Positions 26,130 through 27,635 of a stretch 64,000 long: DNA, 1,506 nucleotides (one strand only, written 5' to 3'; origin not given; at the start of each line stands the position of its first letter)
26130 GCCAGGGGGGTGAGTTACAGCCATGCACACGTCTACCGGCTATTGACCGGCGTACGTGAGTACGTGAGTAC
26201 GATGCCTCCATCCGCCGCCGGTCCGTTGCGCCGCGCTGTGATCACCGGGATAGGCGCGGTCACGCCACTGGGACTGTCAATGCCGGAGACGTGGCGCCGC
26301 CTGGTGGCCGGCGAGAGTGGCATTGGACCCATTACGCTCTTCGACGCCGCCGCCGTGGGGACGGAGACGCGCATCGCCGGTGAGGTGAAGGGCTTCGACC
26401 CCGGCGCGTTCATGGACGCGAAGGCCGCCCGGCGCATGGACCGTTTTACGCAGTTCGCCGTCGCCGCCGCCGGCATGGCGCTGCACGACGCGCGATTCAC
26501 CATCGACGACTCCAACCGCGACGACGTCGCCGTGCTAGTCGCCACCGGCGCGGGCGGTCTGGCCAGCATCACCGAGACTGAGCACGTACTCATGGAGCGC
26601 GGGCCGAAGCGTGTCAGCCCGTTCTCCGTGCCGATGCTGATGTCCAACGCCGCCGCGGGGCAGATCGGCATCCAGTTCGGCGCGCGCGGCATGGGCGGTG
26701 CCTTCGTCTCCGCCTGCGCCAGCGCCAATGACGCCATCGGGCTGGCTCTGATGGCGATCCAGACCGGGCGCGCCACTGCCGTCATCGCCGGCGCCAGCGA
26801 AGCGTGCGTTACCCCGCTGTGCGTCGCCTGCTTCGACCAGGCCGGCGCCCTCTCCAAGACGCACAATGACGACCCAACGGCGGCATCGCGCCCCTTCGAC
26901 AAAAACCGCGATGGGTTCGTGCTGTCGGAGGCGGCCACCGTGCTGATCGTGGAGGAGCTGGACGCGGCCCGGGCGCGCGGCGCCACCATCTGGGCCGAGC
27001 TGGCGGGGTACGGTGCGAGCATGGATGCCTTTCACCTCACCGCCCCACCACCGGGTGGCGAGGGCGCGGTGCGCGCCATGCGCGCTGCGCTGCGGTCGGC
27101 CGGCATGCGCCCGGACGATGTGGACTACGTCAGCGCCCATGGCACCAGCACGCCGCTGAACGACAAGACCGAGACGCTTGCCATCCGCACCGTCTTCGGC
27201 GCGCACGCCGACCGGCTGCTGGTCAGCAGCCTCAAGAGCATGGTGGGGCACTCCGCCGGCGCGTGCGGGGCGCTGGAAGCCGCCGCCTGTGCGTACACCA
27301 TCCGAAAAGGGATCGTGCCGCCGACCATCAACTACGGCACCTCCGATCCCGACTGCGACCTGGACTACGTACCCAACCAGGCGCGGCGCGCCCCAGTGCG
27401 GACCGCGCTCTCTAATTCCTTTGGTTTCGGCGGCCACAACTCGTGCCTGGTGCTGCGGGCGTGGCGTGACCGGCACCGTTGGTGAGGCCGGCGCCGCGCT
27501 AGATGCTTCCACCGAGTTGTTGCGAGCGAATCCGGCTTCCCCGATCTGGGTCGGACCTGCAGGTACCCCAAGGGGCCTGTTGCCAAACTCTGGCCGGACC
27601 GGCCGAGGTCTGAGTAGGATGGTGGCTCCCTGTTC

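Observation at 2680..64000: Eleven sugar-binding lipoprotein genes but no intact permease or ATPase genes: orphan SBPs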

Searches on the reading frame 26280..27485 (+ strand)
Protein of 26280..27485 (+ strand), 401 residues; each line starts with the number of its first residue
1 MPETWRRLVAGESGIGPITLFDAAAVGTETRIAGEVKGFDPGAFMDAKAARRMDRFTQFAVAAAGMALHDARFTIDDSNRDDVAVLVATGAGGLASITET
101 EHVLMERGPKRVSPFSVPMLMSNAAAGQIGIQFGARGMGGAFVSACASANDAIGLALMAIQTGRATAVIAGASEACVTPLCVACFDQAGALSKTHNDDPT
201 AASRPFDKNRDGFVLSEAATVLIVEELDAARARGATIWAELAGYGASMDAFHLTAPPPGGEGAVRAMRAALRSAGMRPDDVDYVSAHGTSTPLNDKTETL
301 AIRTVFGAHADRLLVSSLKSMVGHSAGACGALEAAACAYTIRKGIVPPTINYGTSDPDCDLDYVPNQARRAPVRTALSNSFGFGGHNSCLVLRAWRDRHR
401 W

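Call 28: search_protein_families(library=pfam, proteins=[window:26280-27485:+], max_evalue=0.01)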
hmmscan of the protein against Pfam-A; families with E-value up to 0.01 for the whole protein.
window:26280-27485:+ (401 aa): 2 families
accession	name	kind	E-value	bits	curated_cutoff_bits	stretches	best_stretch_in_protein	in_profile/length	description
PF00109.32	ketoacyl-synt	-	6.2e-44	150.9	20.8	1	3-229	21-251/252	Beta-ketoacyl synthase, N-terminal domain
PF02801.28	Ketoacyl-synt_C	-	5e-37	127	20.8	1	239-352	2-118/119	Beta-ketoacyl synthase, C-terminal domain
